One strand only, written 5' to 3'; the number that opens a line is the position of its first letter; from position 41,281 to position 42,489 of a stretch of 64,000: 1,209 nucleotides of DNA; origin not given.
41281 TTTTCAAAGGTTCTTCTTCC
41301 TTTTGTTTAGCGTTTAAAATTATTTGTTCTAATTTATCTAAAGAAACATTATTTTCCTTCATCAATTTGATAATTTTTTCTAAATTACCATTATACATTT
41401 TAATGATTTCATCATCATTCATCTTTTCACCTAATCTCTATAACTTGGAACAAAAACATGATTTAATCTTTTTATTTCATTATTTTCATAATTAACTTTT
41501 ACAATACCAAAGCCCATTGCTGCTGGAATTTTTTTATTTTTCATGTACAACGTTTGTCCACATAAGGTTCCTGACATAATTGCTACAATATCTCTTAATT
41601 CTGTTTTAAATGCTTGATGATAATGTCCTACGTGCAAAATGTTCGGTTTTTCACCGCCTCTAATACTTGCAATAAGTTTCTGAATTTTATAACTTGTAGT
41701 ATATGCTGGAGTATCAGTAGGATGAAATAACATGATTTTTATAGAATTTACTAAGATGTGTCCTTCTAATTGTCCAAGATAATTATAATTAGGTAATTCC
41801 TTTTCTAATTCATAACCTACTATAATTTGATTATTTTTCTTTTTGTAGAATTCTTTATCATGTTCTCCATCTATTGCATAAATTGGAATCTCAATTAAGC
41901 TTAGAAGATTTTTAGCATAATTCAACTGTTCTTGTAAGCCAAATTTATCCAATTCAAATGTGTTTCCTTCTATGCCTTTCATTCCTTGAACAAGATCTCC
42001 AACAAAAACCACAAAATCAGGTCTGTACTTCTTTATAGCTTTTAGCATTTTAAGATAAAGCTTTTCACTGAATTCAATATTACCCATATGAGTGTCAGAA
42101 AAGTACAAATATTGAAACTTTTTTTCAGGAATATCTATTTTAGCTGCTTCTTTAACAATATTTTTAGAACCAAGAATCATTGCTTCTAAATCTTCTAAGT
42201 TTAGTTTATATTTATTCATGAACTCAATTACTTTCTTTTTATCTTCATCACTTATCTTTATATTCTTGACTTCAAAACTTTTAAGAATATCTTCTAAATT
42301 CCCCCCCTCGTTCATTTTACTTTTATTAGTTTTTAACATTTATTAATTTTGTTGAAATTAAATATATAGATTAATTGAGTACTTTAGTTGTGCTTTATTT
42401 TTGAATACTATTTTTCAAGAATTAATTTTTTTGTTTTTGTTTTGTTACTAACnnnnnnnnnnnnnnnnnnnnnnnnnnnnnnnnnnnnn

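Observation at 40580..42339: Tandem paralogous calcineurin-like phosphoesterases adjacent to the transglutaminase-like triplet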

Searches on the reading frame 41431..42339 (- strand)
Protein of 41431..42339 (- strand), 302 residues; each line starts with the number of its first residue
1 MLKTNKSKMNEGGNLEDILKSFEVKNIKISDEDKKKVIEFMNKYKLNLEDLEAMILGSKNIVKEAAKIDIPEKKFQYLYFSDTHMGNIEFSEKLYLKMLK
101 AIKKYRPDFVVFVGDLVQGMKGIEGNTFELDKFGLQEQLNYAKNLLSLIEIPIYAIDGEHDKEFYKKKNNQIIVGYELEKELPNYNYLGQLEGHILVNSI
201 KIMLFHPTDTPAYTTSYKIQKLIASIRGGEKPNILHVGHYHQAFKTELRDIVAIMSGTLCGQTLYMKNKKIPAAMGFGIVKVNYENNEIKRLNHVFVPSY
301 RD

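Call 3: search_protein_families(library=pfam, proteins=[window:41431-42339:-], max_evalue=0.01)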
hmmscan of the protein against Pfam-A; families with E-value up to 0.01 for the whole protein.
window:41431-42339:- (302 aa): 2 families
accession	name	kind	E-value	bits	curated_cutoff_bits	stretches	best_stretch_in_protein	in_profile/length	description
PF00149.33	Metallophos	-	2.2e-09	38.5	21.5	1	78-240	4-156/191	Calcineurin-like phosphoesterase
PF12850.12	Metallophos_2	-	8.1e-08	32.9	27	1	78-263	4-139/154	Calcineurin-like phosphoesterase superfamily domain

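Call 8: search_protein_families(library=ncbifam, proteins=[window:41431-42339:-], max_evalue=0.01)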
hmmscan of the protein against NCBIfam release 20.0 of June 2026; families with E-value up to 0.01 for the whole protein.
window:41431-42339:- (302 aa): 5 families
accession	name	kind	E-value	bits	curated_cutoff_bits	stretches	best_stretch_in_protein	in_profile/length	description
NF003118.0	PRK04036.1-3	equivalog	6.3e-12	45.2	445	2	70-206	218-362/481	DNA-directed DNA polymerase II small subunit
NF003120.0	PRK04036.1-5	equivalog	1.3e-07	30.5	671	2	232-271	486-525/547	DNA-directed DNA polymerase II small subunit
TIGR00040.1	yfcE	subfamily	2.9e-06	27.5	56.25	1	78-262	4-137/158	YfcE family phosphodiesterase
NF033458.1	lipid_A_LpxG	equivalog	1.1e-05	24.9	350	1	75-170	45-127/321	UDP-2,3-diacylglucosamine diphosphatase LpxG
NF003116.0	PRK04036.1-1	equivalog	0.00084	18.1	425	0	230-278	466-514/530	DNA-directed DNA polymerase II small subunit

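Call 9: search_protein_families(library=phrogs, proteins=[window:41431-42339:-], max_evalue=0.01)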
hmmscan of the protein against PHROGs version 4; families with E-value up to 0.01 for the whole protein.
window:41431-42339:- (302 aa): 4 families
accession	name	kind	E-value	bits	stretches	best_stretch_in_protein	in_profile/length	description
phrog_7339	-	DNA, RNA and nucleotide metabolism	4.1e-10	40.4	1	66-243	20-201/263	DNA repair exonuclease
phrog_1649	-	other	3.8e-07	30.1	1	71-188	32-129/308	metallo-phosphoesterase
phrog_221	-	other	0.0017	18.7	1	61-117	97-152/367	metallo-phosphoesterase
phrog_284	-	DNA, RNA and nucleotide metabolism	0.0019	18.2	0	225-273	322-371/398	exonuclease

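Call 10: search_solved_structures(query=window:41431-42339:-, max_evalue=1)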
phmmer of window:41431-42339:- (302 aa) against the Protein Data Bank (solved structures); distinct sequences matched with E-value up to 1: 7.
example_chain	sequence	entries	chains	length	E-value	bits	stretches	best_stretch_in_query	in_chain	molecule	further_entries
5ihe_A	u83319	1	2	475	0.07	15.6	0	72-149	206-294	DNA polymerase II small subunit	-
6hms_A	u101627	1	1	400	0.084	15.4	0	72-103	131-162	DNA polymerase II small subunit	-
6hmf_A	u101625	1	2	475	0.14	14.6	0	72-103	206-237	DNA polymerase II small subunit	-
6om4_A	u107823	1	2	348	0.34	13.4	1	202-259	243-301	MccB protein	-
3h5n_A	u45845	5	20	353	0.34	13.3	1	202-259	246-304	MccB protein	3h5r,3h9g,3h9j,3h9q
3h5a_A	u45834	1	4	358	0.35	13.3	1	202-259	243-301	MccB protein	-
9spz_A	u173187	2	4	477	0.77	12.2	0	95-170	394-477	Nitrogenase protein alpha chain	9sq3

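Call 11: find_homologous_proteins(query=window:41431-42339:-, max_evalue=0.001)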
Query window:41431-42339:- (302 aa): 16 proteins with E <= 0.001 among 830 candidates.
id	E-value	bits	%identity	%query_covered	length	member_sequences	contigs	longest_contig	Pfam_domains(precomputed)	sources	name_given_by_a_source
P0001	1.6e-194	663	100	100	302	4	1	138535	PF12850.13,PF00149.34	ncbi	ncbi:MAG: metallophosphoesterase family protein [Candidatus Woesearchaeota archaeon]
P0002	1.3e-81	292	51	98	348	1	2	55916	PF12850.13,PF00149.34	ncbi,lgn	ncbi:MAG: hypothetical protein QXD62_00870 [Candidatus Woesearchaeota archaeon]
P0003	1.3e-68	249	47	89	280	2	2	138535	PF00149.34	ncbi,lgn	ncbi:MAG: metallophosphoesterase [Candidatus Woesearchaeota archaeon]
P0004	7.0e-64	234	47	82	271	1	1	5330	PF12850.13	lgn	-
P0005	1.1e-62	230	45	88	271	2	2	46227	PF00149.34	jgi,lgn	jgi:predicted phosphodiesterase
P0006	7.0e-62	227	43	88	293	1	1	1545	PF12850.13,PF00149.34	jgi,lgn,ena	-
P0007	6.0e-61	224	47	78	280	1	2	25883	-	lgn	-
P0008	6.1e-61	224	43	88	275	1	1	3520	-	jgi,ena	-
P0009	2.8e-58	216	42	90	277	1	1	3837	PF00149.34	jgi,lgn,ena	-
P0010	2.4e-55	206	40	92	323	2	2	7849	PF12850.13,PF00149.34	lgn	-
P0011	1.0e-53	201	44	75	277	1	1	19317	PF12850.13,PF00149.34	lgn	-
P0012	9.8e-49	184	41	75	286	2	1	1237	PF12850.13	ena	-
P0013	7.1e-40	155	39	77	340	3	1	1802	PF18024.8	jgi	-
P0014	4.0e-21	94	36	64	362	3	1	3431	PF00149.34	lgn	-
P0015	3.6e-18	84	28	96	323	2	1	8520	-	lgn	-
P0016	4.4e-14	71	27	73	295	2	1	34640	PF12850.13,PF00149.34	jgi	jgi:predicted phosphodiesterase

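Call 13: find_encoding_contigs(protein=P0002, flank=10000, max_places=3)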
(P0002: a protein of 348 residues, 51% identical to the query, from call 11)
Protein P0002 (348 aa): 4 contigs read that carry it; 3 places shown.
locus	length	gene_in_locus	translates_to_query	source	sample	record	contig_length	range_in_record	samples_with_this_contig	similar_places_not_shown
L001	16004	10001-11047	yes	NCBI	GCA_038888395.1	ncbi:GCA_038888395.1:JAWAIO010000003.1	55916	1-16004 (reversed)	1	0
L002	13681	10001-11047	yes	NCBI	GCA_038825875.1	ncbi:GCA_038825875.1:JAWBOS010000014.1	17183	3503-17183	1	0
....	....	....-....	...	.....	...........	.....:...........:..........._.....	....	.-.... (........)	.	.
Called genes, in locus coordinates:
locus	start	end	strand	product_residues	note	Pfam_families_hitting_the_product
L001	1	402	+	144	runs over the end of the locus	-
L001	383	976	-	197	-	PF05175:MTS, PF13489:Methyltransf_23 (weak), PF06325:PrmA, PF13847:Methyltransf_31, PF08241:Methyltransf_11, PF08242:Methyltransf_12 (weak), PF13649:Methyltransf_25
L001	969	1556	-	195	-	-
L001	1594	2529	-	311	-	PF17835:NOG1_N, PF02421:FeoB_N, PF01926:MMR_HSR1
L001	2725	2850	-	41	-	-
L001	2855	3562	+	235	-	PF02463:SMC_N, PF00005:ABC_tran, PF13304:AAA_21 (faint)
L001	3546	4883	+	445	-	PF19295:SufBD_N, PF01458:SUFBD_core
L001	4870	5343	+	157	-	PF01458:SUFBD_core (weak)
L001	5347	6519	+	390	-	PF00266:Aminotran_5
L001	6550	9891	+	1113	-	PF04851:ResIII, PF00270:DEAD, PF00271:Helicase_C (faint), PF01751:Toprim, PF01131:Topoisom_bac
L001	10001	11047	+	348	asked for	PF00149:Metallophos (weak), PF12850:Metallophos_2 (faint)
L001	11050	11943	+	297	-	PF00149:Metallophos, PF12850:Metallophos_2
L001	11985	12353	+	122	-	PF01592:NifU_N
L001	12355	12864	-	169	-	-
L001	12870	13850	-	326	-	-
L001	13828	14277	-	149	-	-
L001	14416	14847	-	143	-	-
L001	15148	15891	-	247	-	PF04414:tRNA_deacylase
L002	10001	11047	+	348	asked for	PF00149:Metallophos (weak), PF12850:Metallophos_2 (faint)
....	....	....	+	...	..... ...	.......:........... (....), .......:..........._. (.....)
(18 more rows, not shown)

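Call 14: find_encoding_contigs(protein=P0005, flank=8000, max_places=2)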
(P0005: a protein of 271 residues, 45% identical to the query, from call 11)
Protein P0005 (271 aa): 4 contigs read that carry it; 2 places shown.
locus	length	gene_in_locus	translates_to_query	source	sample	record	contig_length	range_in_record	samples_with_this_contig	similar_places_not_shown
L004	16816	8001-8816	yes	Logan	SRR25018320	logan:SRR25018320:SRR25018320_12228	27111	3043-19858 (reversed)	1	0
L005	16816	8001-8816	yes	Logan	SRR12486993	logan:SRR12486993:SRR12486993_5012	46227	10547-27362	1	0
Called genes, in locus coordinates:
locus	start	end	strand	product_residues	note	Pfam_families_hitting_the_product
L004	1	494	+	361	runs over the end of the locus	PF13385:Laminin_G_3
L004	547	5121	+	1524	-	PF13385:Laminin_G_3, PF01229:Glyco_hydro_39, PF13385:Laminin_G_3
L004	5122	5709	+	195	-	-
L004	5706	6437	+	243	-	-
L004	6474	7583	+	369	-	-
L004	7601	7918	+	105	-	-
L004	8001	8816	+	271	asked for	PF00149:Metallophos (weak)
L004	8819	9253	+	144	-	-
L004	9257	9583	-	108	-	-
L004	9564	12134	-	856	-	PF00535:Glycos_transf_2 (faint), PF20706:GT4-conflict, PF00534:Glycos_transf_1, PF13692:Glyco_trans_1_4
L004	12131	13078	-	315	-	PF01073:3Beta_HSD (weak), PF01370:Epimerase, PF02719:Polysacc_synt_2, PF07993:NAD_binding_4 (faint), PF16363:GDP_Man_Dehyd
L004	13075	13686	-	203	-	PF05891:Methyltransf_PK (weak), PF02353:CMAS (weak), PF13489:Methyltransf_23, PF08241:Methyltransf_11, PF08242:Methyltransf_12, PF13649:Methyltransf_25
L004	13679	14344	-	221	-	PF13847:Methyltransf_31 (faint), PF08241:Methyltransf_11 (weak), PF13649:Methyltransf_25 (weak)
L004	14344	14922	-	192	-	PF01728:FtsJ (faint), PF13489:Methyltransf_23 (weak), PF13847:Methyltransf_31 (faint), PF08241:Methyltransf_11, PF13649:Methyltransf_25 (weak)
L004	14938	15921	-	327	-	-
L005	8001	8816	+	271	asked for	PF00149:Metallophos (weak)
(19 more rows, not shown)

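Call 15: find_encoding_contigs(protein=P0007, flank=8000, max_places=2)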
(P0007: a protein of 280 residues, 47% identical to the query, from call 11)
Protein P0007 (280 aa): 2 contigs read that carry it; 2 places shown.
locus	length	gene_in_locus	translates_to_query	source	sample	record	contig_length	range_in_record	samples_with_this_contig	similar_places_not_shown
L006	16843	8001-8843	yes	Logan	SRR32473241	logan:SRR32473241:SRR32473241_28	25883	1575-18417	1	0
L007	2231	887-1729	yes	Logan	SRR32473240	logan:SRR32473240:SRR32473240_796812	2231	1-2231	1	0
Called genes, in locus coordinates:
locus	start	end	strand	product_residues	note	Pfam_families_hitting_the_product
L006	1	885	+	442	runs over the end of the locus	PF03446:NAD_binding_2 (faint), PF03721:UDPG_MGDP_dh_N, PF03807:F420_oxidored (faint), PF00984:UDPG_MGDP_dh, PF03720:UDPG_MGDP_dh_C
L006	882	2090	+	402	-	-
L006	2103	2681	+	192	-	PF06941:NT5C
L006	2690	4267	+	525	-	PF00535:Glycos_transf_2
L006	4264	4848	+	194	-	PF00535:Glycos_transf_2 (faint)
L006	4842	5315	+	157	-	-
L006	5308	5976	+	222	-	PF04480:DUF559, PF18741:MTES_1575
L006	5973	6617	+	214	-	PF00534:Glycos_transf_1, PF13692:Glyco_trans_1_4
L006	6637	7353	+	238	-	PF03104:DNA_pol_B_exo1 (weak), PF13482:RNase_H_2, PF10108:DNA_pol_B_exo2 (weak)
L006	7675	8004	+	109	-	-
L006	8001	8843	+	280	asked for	-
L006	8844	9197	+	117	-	-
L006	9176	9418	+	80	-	-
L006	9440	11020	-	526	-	-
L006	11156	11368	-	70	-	-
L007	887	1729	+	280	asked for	-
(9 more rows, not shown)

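Call 16: find_encoding_contigs(protein=P0016, flank=8000, max_places=2)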
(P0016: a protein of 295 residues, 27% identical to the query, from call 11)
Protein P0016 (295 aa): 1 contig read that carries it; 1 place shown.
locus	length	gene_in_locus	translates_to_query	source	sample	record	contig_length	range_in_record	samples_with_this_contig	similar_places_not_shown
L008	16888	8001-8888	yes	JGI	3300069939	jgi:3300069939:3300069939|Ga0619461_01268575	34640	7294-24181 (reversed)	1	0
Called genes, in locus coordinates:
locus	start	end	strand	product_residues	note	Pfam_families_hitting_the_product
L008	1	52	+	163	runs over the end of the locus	PF13392:HNH_3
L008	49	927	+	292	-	-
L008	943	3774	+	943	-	-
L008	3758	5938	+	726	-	-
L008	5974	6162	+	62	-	-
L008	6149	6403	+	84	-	-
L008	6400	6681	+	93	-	-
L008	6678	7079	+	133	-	PF05257:CHAP (weak)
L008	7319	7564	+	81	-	-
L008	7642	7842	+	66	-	-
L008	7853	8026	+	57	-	-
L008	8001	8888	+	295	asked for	PF00149:Metallophos, PF12850:Metallophos_2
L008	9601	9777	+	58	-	-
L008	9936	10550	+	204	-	-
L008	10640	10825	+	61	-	-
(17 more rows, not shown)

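Call 23: search_protein_representatives(alignment_id=A1)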
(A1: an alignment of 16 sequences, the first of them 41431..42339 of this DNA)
Query: 16 sequences, 283 profile positions. Proteins with E-value up to 0.001 (for the whole library): 3646; up to 1e-10: 2369; up to 1e-30: 1268. The best 150 are listed.
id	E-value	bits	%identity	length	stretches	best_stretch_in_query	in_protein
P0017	3.8e-118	410.1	-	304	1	5-282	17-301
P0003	3.0e-114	397.3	-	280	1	1-279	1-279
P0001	4.0e-111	387.1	-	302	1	6-282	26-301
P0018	2.0e-103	361.8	-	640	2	30-265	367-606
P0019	7.3e-102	356.7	-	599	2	142-280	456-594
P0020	4.6e-99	347.5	-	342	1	9-282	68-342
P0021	7.7e-99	346.8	-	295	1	6-282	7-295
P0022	9.7e-96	336.6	-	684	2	35-271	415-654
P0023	1.1e-95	336.4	-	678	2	8-274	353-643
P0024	4.1e-94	331.3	-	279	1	15-279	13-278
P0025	3.3e-90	318.5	-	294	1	8-281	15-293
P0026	4.0e-90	318.2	-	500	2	78-241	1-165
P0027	4.7e-90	318.0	-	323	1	24-282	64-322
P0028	9.5e-90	317.0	-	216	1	78-279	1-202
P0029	5.7e-89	314.4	-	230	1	16-240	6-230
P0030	3.5e-87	308.5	-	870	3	142-241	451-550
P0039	7.1e-83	294.4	-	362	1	12-281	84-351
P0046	3.6e-81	288.8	-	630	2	10-197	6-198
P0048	1.8e-80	286.5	-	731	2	41-277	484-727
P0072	1.7e-75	270.2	-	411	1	14-281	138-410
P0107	4.3e-71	255.7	-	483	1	9-282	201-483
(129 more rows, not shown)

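Call 24: search_protein_families(library=pfam, proteins=[P0018, P0019, P0022, P0030, P0046, P0017, P0020, P0039, P0072, P0107], max_evalue=0.001)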
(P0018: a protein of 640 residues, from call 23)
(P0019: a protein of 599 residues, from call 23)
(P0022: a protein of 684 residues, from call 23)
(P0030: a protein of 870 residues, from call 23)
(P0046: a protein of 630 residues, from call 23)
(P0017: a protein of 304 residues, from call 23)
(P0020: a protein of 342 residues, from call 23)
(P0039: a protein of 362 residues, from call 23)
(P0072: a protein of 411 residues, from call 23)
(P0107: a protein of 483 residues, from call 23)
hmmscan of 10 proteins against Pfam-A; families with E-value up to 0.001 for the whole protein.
P0018 (640 aa): 0 families

P0019 (599 aa): 3 families
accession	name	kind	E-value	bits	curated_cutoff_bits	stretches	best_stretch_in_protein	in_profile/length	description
PF14528.11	LAGLIDADG_3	-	2.2e-07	31.4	22.5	0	351-412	5-72/82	LAGLIDADG-like domain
PF00149.33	Metallophos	-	1.4e-05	26.1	21.5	1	53-294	5-185/191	Calcineurin-like phosphoesterase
PF12850.12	Metallophos_2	-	0.00028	21.4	27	0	486-544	74-125/154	Calcineurin-like phosphoesterase superfamily domain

P0022 (684 aa): 1 family
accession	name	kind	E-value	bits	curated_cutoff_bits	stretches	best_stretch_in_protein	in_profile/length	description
PF12850.12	Metallophos_2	-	3.4e-08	34.1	27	1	439-609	3-122/154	Calcineurin-like phosphoesterase superfamily domain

P0030 (870 aa): 2 families
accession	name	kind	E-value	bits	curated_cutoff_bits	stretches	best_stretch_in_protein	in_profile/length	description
PF14890.11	Intein_splicing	-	7.9e-13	48.9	35.8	1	583-828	36-155/155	Intein splicing domain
PF13403.11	Hint_2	-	7.1e-07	30.1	28.4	1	550-594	2-46/147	Hint domain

P0046 (630 aa): 0 families

P0017 (304 aa): 1 family
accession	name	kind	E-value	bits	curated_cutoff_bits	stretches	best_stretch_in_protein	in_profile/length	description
PF12850.12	Metallophos_2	-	0.00013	22.5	27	1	72-258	3-138/154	Calcineurin-like phosphoesterase superfamily domain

P0020 (342 aa): 2 families
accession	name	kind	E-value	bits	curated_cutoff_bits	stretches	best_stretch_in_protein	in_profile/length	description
PF12850.12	Metallophos_2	-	4.3e-10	40.2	27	1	117-299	2-134/154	Calcineurin-like phosphoesterase superfamily domain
PF00149.33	Metallophos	-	4.4e-08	34.2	21.5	1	117-283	2-190/191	Calcineurin-like phosphoesterase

P0039 (362 aa): 2 families
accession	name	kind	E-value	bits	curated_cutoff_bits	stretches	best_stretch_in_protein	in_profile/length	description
PF00149.33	Metallophos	-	6.1e-10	40.3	21.5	1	128-293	2-190/191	Calcineurin-like phosphoesterase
PF12850.12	Metallophos_2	-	5.1e-09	36.8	27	1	128-313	2-138/154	Calcineurin-like phosphoesterase superfamily domain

P0072 (411 aa): 1 family
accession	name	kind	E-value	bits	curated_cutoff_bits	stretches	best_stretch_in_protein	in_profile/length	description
PF00149.33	Metallophos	-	1.6e-05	25.9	21.5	1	183-281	2-86/191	Calcineurin-like phosphoesterase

P0107 (483 aa): 2 families
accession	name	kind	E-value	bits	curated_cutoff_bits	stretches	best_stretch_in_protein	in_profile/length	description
PF00149.33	Metallophos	-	5.6e-08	33.9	21.5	1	249-422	3-190/191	Calcineurin-like phosphoesterase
PF12850.12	Metallophos_2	-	2.1e-07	31.5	27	1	249-437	3-133/154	Calcineurin-like phosphoesterase superfamily domain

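Call 25: predict_structure(alignment_id=A1)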
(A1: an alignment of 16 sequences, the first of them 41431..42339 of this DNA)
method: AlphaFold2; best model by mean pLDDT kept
length: 302 residues; sequences in the alignment: 16
mean_pLDDT: 82.3   pTM: 0.77
mean pLDDT of the five models: 82.3, 81.6, 80.6, 80.3, 79.8
residues with pLDDT >= 90: 155; 70-90: 81; 50-70: 41; < 50: 25
segments of 3 or more residues with pLDDT < 50: 1-13, 23-27, 211-214
pLDDT, mean of each block of 10 residues (from residue 1): 39 49 53 80 75 62 88 97 93 97 98 90 59 86 97 95 71 90 96 95 86 57 80 92 90 93 80 92 95 95 67
secondary structure, 60 per line:
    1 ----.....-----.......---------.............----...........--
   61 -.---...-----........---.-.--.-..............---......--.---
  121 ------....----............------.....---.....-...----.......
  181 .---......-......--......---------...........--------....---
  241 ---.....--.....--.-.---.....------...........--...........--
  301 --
elements in order: H5-9 H15-21 H31-43 H48-58 E66-68 E74-81 H92-105 E109-114 H135-146 E153-157 H161-165 H174-181 E185-190 E192-197 E200-205 H215-225 E234-237 E244-248 E251-255 H264-268 E275-285 E288-298
